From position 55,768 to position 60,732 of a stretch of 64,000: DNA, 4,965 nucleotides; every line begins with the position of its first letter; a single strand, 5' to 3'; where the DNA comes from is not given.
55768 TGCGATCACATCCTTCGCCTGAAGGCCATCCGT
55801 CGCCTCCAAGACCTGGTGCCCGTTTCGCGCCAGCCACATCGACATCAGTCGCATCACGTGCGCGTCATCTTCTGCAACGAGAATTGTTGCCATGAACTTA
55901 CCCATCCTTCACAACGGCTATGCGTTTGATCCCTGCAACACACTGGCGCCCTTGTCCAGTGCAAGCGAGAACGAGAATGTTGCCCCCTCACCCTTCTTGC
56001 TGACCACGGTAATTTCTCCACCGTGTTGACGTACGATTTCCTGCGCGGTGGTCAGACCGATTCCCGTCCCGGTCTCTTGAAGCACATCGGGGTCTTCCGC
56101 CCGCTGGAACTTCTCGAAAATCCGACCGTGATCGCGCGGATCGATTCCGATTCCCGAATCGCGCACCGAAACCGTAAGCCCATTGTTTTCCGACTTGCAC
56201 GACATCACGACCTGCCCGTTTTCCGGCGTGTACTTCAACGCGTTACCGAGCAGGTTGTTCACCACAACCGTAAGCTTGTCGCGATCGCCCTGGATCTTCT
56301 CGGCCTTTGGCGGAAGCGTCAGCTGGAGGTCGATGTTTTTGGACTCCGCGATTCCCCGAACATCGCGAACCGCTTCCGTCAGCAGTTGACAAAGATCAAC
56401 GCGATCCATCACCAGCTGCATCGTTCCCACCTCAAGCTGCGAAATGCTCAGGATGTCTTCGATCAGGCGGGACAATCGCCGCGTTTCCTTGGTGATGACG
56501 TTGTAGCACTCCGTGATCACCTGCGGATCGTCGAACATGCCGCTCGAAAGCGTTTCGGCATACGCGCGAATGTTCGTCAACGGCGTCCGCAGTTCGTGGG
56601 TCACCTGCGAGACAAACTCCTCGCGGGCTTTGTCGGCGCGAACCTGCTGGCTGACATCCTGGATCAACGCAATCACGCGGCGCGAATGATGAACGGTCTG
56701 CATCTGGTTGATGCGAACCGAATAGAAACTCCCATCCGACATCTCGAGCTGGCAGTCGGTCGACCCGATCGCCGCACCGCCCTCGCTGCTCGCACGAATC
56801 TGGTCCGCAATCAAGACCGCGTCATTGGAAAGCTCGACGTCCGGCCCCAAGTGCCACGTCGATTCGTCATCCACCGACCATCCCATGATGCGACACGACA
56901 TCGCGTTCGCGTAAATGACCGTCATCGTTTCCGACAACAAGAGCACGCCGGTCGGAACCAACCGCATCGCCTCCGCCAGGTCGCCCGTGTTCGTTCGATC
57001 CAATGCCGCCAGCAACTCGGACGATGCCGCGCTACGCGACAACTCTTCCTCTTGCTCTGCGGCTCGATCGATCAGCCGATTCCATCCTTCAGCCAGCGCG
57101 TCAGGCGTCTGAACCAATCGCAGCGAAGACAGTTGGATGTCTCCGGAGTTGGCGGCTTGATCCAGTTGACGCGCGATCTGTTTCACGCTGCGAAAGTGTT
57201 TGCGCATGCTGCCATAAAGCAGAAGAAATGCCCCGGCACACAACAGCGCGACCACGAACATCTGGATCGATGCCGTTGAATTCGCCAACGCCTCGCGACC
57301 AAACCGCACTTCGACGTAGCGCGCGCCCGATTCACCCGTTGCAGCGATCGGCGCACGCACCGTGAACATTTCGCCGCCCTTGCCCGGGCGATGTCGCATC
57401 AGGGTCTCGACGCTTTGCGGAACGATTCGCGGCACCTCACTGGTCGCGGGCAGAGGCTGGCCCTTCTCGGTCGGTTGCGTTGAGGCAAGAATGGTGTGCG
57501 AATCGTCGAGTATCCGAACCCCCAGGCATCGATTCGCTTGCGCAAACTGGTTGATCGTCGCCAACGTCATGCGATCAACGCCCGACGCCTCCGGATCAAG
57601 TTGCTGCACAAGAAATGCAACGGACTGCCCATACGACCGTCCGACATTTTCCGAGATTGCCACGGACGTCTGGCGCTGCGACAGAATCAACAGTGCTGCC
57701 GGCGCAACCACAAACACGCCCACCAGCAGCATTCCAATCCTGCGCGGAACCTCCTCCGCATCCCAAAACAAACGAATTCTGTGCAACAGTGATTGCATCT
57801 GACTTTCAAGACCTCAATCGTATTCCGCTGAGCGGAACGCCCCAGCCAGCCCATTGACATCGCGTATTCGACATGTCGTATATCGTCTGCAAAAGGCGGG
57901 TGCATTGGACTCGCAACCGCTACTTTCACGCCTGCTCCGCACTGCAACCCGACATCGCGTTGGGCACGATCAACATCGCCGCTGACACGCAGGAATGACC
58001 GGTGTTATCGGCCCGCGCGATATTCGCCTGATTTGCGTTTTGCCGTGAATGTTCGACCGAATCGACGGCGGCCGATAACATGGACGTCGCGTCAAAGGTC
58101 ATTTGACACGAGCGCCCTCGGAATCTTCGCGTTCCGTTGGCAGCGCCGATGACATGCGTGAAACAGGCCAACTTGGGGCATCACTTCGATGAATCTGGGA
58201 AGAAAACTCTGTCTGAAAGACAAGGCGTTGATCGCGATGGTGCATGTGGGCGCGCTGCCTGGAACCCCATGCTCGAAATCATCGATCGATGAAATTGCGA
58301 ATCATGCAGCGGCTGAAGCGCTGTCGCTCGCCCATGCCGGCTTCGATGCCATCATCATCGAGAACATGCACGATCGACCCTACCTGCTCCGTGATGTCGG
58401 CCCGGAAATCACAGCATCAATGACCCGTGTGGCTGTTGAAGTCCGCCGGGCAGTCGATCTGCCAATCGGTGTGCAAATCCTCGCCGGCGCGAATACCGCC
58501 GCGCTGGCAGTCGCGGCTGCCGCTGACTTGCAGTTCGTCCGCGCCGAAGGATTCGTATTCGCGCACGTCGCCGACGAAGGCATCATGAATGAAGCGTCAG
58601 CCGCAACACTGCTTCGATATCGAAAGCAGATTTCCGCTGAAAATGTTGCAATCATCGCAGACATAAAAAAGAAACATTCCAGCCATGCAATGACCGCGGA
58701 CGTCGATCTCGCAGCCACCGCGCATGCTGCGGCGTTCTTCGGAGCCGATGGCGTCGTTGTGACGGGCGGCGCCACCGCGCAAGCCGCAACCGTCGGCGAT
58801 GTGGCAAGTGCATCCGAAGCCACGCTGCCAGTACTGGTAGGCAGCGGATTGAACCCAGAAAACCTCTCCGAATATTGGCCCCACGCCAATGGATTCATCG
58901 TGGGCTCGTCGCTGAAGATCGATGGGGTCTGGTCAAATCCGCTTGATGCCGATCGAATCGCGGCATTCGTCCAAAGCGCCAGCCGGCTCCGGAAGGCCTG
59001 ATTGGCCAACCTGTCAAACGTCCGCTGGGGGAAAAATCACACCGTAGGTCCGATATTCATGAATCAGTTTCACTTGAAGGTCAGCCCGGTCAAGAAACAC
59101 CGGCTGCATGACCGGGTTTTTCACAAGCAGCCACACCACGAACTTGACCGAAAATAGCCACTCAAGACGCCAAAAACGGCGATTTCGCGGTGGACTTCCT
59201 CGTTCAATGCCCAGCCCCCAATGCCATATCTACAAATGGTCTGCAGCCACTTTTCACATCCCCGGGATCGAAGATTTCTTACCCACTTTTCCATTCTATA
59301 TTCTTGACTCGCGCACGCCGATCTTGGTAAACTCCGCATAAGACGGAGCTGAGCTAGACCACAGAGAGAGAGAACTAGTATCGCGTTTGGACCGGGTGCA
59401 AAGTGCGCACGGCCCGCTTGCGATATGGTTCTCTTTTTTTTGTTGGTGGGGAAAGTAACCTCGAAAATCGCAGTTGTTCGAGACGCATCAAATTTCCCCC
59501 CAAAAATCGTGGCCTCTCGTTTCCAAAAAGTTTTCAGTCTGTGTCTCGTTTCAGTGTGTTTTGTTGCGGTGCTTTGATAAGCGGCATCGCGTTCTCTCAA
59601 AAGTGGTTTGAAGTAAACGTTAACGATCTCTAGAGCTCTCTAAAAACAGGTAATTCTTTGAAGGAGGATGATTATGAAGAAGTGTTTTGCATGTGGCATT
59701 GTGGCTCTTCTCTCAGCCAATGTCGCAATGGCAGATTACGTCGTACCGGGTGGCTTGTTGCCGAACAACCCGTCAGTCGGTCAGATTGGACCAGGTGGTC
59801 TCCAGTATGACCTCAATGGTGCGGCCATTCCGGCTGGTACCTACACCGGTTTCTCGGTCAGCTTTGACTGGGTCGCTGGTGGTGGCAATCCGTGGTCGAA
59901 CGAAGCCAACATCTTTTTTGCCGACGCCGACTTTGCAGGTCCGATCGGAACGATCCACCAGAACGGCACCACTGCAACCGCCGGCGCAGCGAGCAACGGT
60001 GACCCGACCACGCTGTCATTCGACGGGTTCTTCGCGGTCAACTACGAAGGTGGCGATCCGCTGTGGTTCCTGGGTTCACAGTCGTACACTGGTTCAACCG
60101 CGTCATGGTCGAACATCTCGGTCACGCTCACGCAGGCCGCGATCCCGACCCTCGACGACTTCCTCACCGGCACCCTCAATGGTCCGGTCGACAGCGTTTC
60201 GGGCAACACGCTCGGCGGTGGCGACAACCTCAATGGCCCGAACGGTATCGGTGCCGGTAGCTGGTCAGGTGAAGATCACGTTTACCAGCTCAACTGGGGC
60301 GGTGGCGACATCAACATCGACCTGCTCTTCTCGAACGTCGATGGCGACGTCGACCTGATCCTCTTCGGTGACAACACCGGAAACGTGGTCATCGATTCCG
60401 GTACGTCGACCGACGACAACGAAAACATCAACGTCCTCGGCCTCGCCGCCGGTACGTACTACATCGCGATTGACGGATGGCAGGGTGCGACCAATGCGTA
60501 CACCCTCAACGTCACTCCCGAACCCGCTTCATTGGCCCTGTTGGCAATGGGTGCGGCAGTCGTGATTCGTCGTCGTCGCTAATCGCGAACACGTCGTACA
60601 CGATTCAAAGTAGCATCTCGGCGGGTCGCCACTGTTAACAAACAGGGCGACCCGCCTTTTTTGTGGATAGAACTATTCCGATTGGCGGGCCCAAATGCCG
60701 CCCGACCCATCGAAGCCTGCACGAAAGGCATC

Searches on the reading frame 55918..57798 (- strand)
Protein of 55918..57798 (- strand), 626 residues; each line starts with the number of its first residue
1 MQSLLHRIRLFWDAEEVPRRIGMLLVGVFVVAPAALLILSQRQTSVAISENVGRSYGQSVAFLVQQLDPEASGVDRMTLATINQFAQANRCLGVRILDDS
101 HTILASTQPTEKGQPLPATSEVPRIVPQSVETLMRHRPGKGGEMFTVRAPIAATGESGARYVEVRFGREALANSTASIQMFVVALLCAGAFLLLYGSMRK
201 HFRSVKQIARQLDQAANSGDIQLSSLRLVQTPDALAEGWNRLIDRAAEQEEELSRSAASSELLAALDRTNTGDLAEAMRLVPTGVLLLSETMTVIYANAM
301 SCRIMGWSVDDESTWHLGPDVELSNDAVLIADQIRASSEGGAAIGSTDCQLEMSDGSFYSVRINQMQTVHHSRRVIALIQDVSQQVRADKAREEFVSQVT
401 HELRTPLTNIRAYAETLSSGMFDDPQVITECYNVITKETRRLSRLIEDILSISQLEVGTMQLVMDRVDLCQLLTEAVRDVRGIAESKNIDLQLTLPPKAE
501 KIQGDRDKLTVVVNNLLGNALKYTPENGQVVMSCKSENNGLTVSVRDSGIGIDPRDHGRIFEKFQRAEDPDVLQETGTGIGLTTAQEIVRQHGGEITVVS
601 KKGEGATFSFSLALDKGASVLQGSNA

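Call 4: search_protein_families(library=pfam, proteins=[window:55918-57798:-], max_evalue=0.01)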
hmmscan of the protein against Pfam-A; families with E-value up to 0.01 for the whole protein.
window:55918-57798:- (626 aa): 6 families
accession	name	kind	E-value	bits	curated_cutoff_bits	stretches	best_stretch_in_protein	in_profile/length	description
PF02518.31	HATPase_c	-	3.2e-27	95.6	26.4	1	504-615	1-110/111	Histidine kinase-, DNA gyrase B-, and HSP90-like ATPase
PF00512.31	HisKA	-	1.6e-16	60.5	26.9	1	391-456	1-64/66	His Kinase A (phospho-acceptor) domain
PF13581.12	HATPase_c_2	-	0.00085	19.8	27.4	1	505-583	28-105/127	Histidine kinase-like ATPase domain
PF13188.13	PAS_8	-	0.001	19.3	21.8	0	277-322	6-51/65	PAS domain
PF17203.10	sCache_3_2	-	0.0015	19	28.4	1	41-154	10-114/140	Single cache domain 3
PF14501.12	HATPase_c_5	-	0.0081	16.5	22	0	509-602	6-92/102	GHKL domain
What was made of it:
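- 55918..57798 (-): Membrane sensor histidine kinase. It has two hydrophobic segments flanking a roughly 130-aa extracytoplasmic region, then PAS-like, HisKA and HATPase_c domains. Pfam HisKA 60.5 bits and HATPase_c 95.6 bits; sub-threshold PAS_8 and sCache_3_2 (call 4).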

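Call 67: search_protein_families(library=ncbifam, proteins=[window:55918-57798:-], max_evalue=0.001)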
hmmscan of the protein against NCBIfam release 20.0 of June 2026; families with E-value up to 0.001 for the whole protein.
window:55918-57798:- (626 aa): 82 families (the best 25 are shown)
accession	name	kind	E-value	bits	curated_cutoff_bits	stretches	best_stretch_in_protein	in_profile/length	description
NF046044.1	PnpS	equivalog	6.9e-74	249.2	400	1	257-612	40-389/390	two-component system histidine kinase PnpS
NF033092.0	HK_WalK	equivalog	2.4e-68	231.2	725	1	371-613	351-593/594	cell wall metabolism sensor histidine kinase WalK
TIGR02966.1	phoR_proteo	equivalog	1.5e-65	221.4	334.2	1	273-611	7-332/333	phosphate regulon sensor histidine kinase PhoR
NF045911.1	TCSHisKinNblS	equivalog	2.9e-54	184.5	1000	1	277-614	271-620/621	two-component system sensor histidine kinase NblS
NF033093.1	HK_VicK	exception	1.1e-47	162.7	680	1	374-619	191-440/448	cell wall metabolism sensor histidine kinase VicK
NF047874.1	MASE3_PAS_HK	subfamily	4.7e-47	161.1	560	1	238-614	231-625/655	MASE3 domain-containing sensor histidine kinase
NF040691.1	MtrAB_MtrB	equivalog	8.1e-47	160.4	450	1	389-621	268-499/507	MtrAB system histidine kinase MtrB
NF041735.1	hist_kin_RppB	equivalog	2.5e-46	158.4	400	1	392-612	216-437/438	two-component system sensor histidine kinase RppB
NF006800.0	PRK09303.1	equivalog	1.3e-42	146.2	342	1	365-613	124-376/383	histidine kinase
TIGR02956.1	TMAO_torS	equivalog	1.4e-42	145.9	676.5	1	387-620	459-688/967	TMAO reductase system sensor histidine kinase/response regulator TorS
NF008312.0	PRK11100.1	equivalog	3.7e-41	141.5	356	1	382-613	246-473/477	two-component system sensor histidine kinase CreC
NF008235.0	PRK11006.1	equivalog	1.8e-39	135.8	390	1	372-613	184-422/431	phosphate regulon sensor histidine kinase PhoR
NF041880.1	EPS_EpsF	equivalog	1.9e-39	135.5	900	1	387-610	269-489/492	response regulator EpsF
NF008468.0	PRK11360.1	equivalog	2.5e-39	135.2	646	1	393-616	397-610/616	two-component system sensor histidine kinase AtoS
NF011874.0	PRK15347.1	equivalog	1.5e-38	132.4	852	1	376-616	382-616/921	two component system sensor kinase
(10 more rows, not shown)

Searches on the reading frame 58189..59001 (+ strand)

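Call 5: search_protein_families(library=pfam, proteins=[window:58189-59001:+], max_evalue=0.01)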
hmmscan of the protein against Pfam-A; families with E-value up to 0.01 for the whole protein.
window:58189-59001:+ (270 aa): 1 family
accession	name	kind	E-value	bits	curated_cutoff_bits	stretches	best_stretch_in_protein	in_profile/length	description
PF03437.21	BtpA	-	2.9e-63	214.1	30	1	11-265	2-253/254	BtpA family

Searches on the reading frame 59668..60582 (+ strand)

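Call 5: search_protein_families(library=pfam, proteins=[window:59668-60582:+], max_evalue=0.01)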
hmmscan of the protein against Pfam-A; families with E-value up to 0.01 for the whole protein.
window:59668-60582:+ (304 aa): 2 families
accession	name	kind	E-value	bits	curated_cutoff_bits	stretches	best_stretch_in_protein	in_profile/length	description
PF07589.16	PEP-CTERM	-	3.3e-05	24.2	20.7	1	283-304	2-24/24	PEP-CTERM motif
PF04151.21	PPC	-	0.00034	21.9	25.9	1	212-269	12-69/70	Bacterial pre-peptidase C-terminal domain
